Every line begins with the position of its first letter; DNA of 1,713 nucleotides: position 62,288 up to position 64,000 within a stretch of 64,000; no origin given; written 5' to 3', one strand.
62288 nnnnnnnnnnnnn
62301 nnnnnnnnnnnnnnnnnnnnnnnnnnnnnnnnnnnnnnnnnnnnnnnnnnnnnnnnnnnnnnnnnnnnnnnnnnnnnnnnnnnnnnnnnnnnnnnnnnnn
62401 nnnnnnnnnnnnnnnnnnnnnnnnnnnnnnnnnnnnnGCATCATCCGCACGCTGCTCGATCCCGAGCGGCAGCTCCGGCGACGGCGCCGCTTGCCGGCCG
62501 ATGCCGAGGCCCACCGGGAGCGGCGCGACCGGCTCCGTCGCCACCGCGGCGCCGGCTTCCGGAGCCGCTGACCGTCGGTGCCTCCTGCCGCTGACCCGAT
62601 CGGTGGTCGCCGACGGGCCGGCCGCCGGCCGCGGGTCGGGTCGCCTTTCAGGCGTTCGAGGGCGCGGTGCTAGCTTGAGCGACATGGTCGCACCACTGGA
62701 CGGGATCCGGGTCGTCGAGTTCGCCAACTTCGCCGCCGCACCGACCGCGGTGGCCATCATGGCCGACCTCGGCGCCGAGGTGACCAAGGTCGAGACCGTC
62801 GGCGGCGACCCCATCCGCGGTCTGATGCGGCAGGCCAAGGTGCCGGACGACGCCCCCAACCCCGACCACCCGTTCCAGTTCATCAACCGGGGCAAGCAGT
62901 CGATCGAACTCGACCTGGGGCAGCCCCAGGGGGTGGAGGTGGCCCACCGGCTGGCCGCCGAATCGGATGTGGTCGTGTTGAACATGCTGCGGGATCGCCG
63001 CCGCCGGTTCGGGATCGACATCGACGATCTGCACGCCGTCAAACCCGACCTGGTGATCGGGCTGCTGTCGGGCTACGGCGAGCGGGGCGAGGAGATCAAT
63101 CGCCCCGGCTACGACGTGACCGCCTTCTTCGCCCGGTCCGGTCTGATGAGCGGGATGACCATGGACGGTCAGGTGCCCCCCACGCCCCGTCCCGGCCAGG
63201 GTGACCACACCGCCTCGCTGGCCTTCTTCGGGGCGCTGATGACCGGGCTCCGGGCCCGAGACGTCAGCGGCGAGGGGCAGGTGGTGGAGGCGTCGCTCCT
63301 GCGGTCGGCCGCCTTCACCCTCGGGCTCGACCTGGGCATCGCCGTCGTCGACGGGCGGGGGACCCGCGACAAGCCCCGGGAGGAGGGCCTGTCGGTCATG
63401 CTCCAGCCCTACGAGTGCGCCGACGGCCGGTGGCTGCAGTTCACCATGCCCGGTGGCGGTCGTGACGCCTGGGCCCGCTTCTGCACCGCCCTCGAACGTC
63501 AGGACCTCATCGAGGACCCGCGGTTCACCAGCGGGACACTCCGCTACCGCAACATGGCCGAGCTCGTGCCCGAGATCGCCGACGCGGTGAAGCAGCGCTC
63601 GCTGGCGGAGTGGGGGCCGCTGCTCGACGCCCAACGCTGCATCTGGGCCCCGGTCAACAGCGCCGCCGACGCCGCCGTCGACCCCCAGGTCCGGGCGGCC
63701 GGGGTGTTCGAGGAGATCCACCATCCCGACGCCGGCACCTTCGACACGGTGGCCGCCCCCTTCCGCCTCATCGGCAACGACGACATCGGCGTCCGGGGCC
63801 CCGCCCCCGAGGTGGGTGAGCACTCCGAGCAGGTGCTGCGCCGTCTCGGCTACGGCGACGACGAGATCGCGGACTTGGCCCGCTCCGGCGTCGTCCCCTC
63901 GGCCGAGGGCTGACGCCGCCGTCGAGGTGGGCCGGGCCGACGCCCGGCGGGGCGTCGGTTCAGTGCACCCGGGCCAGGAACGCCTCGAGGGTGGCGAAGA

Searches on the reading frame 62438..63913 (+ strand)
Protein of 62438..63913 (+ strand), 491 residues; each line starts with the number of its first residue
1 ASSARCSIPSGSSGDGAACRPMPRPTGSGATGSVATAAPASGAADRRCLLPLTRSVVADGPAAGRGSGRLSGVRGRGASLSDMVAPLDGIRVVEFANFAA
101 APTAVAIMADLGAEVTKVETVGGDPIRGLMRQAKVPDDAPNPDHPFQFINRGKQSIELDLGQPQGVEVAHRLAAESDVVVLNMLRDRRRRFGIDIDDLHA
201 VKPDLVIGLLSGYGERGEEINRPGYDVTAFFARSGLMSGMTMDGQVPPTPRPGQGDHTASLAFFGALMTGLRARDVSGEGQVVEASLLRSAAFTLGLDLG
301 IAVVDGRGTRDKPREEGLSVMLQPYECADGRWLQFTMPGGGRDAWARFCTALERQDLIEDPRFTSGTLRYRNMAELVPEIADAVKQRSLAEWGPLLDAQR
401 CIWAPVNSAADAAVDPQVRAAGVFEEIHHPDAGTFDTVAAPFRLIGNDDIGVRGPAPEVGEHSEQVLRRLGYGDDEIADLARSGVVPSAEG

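Call 21: search_protein_families(library=pfam, proteins=[window:62438-63913:+], max_evalue=0.001)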
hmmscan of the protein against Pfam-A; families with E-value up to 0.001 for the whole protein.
window:62438-63913:+ (491 aa): 1 family
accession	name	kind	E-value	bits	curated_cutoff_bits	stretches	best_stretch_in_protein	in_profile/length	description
PF02515.22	CoA_transf_3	-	1.1e-89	301.6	23.3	1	87-463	1-366/366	CoA-transferase family III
